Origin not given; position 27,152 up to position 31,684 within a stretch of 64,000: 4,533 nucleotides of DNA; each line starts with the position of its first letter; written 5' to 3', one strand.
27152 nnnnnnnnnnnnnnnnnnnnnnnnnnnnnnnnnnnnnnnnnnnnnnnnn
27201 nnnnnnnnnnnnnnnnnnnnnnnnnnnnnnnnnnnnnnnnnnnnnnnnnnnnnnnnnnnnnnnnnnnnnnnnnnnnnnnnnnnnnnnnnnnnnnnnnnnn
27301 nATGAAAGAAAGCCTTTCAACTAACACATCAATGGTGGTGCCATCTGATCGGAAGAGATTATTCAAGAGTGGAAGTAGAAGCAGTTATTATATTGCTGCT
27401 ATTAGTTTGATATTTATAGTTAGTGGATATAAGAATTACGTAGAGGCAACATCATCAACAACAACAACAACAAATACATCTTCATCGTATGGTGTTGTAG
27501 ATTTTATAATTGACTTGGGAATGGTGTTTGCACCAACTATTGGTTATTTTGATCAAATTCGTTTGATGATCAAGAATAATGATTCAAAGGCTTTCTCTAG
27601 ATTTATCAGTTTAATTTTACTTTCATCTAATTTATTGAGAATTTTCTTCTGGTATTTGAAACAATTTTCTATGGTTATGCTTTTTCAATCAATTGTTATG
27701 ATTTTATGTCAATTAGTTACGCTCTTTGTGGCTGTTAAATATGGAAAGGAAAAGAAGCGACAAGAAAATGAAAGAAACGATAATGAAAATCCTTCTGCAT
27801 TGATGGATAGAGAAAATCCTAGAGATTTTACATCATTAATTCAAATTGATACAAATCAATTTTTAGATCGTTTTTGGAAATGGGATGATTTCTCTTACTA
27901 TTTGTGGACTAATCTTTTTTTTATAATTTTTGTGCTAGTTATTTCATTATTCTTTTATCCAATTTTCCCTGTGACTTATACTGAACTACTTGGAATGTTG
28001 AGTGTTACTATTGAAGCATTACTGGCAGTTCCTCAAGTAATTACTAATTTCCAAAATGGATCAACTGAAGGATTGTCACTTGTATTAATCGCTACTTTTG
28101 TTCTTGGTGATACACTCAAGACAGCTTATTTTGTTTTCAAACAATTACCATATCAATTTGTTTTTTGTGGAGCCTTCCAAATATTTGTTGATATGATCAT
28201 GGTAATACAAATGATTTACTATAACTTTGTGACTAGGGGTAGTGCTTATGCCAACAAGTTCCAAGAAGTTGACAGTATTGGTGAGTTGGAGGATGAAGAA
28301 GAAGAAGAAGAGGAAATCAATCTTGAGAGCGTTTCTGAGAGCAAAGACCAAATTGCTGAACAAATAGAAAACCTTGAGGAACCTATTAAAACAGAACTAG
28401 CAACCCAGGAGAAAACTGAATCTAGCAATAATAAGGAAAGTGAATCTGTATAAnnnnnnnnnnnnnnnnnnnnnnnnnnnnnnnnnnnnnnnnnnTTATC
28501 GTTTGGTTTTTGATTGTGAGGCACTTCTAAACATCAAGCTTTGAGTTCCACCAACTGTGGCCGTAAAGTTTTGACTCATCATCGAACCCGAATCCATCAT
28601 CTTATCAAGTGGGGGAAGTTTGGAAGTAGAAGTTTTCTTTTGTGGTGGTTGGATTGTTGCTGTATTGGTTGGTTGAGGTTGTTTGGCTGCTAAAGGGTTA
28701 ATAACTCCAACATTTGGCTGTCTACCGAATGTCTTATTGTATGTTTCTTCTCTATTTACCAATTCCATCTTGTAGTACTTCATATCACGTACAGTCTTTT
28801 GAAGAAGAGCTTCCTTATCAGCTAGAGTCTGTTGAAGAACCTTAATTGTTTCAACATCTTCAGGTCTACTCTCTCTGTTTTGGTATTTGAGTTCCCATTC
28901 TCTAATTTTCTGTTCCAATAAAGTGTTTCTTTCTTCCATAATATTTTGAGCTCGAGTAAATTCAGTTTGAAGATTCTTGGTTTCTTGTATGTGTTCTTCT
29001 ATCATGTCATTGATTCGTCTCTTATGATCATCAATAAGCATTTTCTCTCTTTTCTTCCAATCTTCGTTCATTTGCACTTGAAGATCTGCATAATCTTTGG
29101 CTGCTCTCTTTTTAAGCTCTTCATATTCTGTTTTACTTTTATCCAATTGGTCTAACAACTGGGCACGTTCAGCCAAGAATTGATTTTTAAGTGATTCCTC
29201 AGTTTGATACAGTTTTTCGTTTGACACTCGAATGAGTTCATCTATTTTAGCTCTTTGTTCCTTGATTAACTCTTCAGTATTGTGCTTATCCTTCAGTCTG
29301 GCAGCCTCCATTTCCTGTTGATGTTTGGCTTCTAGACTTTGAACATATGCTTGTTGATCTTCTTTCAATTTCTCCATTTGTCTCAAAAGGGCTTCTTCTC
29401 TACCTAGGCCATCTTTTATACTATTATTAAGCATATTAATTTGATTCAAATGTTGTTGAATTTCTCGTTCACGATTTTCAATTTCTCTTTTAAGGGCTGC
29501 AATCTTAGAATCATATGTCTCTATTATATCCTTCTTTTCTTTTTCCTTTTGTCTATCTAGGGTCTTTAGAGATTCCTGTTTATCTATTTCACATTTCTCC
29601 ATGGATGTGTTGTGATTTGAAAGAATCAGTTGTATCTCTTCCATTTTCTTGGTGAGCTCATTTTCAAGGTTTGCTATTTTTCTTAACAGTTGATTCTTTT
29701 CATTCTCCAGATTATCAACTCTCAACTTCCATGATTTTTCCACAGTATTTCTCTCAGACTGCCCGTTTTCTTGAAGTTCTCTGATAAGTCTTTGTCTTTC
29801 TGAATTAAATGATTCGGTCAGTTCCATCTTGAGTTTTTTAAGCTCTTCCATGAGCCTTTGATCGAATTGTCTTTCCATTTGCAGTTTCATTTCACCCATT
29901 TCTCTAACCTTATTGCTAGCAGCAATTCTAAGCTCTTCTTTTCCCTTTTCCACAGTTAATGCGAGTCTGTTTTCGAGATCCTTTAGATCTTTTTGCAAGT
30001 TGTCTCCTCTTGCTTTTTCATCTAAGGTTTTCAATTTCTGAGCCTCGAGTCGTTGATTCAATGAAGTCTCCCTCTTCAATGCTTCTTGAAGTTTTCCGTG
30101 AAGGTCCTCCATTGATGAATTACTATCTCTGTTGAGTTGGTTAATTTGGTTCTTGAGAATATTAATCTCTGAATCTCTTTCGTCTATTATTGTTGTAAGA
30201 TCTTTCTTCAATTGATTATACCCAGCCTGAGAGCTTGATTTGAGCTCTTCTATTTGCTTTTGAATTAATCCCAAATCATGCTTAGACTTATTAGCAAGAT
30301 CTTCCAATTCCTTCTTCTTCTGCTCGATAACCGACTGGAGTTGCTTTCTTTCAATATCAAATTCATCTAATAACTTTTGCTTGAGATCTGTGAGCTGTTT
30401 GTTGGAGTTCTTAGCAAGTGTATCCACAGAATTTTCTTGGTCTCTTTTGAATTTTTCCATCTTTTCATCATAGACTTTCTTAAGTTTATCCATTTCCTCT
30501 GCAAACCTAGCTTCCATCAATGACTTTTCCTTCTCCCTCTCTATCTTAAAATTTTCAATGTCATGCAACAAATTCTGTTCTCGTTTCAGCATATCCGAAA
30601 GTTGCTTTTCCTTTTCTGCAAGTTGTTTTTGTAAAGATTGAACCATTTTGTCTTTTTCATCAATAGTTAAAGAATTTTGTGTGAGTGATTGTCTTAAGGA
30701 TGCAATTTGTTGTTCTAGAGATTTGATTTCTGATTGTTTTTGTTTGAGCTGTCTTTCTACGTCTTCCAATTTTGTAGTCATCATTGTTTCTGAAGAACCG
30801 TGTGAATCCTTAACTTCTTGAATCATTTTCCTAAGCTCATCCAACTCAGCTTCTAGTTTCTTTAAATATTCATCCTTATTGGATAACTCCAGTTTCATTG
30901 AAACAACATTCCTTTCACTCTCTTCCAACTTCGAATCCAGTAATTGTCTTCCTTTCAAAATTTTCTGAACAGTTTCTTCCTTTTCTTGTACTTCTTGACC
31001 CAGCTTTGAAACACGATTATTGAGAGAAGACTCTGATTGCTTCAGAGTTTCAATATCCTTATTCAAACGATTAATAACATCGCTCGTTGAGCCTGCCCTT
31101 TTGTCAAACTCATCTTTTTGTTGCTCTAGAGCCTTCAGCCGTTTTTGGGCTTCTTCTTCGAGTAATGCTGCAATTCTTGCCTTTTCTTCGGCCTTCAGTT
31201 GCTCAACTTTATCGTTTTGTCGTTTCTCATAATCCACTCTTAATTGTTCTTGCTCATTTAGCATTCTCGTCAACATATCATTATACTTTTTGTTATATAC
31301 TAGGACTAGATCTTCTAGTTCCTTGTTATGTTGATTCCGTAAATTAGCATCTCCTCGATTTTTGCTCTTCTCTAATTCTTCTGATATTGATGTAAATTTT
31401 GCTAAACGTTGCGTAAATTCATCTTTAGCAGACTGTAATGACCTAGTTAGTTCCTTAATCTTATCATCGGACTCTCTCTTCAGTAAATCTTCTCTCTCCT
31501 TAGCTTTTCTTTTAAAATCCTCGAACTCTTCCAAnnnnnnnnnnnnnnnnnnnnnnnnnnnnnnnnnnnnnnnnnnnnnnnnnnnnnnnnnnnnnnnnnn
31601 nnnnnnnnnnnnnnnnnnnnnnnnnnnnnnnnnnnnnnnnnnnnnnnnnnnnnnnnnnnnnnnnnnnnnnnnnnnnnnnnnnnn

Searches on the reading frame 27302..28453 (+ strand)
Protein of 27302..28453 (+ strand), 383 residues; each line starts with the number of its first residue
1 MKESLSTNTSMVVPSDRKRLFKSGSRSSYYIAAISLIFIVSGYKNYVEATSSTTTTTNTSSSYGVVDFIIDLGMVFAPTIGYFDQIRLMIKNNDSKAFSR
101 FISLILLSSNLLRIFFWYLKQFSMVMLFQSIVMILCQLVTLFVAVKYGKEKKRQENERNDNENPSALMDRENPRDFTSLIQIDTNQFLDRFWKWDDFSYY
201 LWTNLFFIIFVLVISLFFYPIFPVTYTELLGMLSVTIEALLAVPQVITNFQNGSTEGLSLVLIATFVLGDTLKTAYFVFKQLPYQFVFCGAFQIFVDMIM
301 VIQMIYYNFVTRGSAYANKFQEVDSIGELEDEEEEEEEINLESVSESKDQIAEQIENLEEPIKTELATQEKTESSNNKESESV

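Call 17: find_encoding_contigs(protein=window:27302-28453:+, flank=10000, max_places=3)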
Protein window:27302-28453:+ (383 aa): no gene with exactly this product is on record in the collection.

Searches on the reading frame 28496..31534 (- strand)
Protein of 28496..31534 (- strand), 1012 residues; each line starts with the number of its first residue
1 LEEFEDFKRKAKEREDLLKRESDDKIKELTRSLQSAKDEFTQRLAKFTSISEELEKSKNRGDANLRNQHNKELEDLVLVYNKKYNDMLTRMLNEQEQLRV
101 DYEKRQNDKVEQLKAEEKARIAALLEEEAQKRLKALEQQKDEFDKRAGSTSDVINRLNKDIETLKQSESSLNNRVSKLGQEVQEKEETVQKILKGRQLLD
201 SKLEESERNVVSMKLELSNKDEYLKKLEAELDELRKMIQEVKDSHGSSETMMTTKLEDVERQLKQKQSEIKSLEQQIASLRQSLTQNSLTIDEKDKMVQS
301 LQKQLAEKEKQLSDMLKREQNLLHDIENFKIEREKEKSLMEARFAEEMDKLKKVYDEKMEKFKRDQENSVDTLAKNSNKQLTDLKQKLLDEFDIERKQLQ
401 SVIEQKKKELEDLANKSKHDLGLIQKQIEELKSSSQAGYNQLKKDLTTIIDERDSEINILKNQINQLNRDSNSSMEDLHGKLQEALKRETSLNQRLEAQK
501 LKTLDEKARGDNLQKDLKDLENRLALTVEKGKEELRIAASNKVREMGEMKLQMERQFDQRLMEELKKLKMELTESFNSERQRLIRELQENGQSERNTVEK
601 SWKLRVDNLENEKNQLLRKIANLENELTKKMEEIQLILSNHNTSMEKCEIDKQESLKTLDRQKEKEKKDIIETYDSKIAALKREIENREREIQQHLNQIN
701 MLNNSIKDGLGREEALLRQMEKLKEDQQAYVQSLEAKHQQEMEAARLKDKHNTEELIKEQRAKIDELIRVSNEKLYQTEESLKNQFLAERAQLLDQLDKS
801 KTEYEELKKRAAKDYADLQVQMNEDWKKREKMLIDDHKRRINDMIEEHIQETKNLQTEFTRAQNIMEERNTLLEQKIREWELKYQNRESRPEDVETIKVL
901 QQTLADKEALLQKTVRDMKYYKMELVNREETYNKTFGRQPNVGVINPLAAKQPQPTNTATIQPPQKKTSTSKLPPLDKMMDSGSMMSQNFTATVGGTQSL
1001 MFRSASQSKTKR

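Call 15: search_protein_families(library=pfam, max_evalue=0.00001, proteins=[window:28496-31534:-])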
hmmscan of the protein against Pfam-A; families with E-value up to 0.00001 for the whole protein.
window:28496-31534:- (1012 aa): 1 family
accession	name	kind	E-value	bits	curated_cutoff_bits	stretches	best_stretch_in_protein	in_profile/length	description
PF15665.10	FAM184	-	1e-08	35.5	32.7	1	1-144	73-211/211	Family with sequence similarity 184, A and B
